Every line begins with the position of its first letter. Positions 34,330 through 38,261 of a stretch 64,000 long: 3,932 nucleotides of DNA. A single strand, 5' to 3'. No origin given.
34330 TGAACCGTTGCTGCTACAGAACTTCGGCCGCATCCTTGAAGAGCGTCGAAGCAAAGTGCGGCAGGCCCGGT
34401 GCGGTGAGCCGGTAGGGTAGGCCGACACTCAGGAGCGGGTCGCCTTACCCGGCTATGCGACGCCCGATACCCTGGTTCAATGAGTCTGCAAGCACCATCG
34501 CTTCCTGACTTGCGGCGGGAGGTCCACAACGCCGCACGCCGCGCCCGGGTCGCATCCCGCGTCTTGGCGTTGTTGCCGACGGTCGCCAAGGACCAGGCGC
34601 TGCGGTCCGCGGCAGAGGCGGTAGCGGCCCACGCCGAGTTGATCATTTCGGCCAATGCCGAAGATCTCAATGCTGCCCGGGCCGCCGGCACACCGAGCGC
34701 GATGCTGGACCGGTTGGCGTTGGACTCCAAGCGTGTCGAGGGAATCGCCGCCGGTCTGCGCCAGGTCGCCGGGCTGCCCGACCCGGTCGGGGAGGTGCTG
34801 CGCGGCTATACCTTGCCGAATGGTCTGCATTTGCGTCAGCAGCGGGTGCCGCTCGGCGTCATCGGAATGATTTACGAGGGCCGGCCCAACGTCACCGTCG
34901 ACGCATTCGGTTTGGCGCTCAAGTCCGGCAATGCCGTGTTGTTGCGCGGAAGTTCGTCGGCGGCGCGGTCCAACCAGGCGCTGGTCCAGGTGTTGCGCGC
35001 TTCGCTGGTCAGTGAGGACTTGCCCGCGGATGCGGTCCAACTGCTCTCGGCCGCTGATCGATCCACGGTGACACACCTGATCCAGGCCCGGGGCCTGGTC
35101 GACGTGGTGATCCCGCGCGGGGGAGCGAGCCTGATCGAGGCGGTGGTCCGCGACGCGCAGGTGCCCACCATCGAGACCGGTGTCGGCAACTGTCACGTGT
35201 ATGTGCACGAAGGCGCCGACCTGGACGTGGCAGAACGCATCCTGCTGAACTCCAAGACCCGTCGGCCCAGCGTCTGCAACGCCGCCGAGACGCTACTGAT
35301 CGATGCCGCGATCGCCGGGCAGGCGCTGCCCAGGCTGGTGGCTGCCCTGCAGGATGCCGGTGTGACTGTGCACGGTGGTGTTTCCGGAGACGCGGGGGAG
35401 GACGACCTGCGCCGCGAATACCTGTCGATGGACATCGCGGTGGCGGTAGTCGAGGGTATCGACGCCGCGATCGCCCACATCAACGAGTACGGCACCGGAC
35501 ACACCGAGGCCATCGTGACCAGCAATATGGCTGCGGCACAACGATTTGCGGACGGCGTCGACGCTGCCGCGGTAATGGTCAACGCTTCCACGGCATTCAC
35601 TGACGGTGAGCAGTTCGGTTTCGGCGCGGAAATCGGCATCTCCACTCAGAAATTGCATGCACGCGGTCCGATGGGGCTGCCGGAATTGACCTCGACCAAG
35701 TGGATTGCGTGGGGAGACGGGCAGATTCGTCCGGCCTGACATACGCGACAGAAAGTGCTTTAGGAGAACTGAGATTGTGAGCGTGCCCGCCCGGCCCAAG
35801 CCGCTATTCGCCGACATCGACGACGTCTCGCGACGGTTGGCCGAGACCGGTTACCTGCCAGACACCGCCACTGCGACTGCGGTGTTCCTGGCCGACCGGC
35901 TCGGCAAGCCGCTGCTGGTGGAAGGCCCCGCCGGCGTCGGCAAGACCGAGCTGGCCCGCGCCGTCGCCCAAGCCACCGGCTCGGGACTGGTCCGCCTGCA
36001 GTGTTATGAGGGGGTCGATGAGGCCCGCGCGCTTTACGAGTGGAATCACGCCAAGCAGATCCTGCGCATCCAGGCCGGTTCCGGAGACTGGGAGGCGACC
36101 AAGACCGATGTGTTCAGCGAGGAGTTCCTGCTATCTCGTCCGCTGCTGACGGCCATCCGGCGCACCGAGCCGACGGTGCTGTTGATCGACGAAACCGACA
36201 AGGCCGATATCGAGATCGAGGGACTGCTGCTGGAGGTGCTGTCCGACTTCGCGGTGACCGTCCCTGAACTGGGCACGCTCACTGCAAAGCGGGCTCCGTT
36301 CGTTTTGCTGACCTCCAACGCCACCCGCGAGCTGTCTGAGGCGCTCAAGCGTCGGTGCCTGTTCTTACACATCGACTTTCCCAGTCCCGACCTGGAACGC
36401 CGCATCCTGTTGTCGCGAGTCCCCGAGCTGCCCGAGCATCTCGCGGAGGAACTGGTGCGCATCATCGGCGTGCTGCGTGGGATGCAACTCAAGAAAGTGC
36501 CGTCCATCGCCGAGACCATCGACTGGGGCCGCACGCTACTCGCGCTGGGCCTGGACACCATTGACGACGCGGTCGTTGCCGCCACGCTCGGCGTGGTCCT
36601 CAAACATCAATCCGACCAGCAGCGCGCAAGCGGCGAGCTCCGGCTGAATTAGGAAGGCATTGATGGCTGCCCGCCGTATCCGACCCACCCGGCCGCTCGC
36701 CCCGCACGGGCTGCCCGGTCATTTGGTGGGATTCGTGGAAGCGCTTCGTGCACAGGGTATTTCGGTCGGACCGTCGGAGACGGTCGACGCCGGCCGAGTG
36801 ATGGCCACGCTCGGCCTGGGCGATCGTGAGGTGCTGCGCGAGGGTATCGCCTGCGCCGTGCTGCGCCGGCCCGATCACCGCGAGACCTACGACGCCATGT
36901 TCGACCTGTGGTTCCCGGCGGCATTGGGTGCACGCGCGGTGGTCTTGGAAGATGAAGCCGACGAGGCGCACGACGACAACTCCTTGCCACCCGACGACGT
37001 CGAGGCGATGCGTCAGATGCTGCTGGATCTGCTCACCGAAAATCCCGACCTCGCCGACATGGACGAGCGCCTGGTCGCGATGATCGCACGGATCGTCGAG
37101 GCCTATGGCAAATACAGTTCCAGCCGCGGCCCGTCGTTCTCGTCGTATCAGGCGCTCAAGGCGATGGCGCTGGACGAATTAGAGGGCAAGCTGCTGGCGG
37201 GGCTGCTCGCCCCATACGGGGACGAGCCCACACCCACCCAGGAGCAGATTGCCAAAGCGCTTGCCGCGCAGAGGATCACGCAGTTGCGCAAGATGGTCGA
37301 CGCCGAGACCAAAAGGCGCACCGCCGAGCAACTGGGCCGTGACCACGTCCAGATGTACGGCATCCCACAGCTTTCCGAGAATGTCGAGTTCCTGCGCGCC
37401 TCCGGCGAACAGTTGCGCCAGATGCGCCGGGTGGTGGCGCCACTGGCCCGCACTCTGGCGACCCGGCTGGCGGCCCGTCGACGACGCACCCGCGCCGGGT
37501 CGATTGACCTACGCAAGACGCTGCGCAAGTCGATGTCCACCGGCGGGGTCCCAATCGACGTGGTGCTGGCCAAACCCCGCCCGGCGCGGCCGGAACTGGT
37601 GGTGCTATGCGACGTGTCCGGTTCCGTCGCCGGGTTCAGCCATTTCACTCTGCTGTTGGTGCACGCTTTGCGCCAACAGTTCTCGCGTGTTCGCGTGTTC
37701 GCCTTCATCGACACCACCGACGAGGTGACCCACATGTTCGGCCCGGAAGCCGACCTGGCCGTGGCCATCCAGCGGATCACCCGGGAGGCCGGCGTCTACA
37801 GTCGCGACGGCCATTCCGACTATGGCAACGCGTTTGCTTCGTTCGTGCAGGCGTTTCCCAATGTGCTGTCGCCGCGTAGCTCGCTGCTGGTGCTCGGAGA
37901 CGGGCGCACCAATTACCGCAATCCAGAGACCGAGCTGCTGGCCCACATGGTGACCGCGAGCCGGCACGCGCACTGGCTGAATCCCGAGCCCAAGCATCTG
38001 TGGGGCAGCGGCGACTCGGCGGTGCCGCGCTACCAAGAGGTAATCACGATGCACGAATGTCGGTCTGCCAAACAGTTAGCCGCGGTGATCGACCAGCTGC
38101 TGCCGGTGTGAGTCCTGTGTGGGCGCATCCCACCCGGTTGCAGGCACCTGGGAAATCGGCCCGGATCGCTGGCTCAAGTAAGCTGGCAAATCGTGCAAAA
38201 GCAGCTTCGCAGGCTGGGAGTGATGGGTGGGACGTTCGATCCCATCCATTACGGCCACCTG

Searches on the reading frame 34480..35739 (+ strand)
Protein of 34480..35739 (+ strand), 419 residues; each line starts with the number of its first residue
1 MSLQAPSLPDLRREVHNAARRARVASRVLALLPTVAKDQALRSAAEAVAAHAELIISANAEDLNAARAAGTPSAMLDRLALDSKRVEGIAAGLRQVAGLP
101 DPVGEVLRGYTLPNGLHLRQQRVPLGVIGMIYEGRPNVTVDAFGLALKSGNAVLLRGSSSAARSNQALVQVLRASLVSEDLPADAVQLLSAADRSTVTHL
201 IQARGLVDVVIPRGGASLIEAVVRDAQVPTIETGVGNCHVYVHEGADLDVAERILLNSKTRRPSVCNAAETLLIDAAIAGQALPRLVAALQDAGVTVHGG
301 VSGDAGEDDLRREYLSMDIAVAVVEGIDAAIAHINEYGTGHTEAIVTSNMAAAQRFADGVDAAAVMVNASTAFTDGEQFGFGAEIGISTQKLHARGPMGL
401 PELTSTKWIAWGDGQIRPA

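Call 72: search_protein_families(library=pfam, proteins=[window:34480-35739:+], max_evalue=0.00001)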
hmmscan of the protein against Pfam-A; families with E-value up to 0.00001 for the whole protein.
window:34480-35739:+ (419 aa): 1 family
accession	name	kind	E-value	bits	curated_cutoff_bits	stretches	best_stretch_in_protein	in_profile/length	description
PF00171.27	Aldedh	-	2.3e-20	73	23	1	13-292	29-295/461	Aldehyde dehydrogenase family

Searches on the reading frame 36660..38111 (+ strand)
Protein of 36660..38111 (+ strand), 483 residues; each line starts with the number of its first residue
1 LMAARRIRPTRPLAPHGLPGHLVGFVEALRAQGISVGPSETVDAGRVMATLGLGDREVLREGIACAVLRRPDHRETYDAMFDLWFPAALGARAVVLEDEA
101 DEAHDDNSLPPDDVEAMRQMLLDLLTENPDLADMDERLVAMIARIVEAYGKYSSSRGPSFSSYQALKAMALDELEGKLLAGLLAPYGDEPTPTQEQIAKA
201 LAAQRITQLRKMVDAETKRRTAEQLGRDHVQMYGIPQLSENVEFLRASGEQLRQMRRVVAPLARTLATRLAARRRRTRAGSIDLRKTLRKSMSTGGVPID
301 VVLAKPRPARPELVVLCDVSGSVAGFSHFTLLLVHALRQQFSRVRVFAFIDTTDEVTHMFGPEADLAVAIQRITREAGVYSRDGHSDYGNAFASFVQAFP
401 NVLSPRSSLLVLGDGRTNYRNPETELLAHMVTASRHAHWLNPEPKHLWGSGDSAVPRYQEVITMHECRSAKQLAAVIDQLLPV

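Call 72: search_protein_families(library=pfam, proteins=[window:36660-38111:+], max_evalue=0.00001)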
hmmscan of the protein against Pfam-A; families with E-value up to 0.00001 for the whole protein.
window:36660-38111:+ (483 aa): 1 family
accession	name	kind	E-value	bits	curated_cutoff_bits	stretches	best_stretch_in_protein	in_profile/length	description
PF05762.20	VWA_CoxE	-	5.1e-64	216.2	26.4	1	255-476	1-222/222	VWA domain containing CoxE-like protein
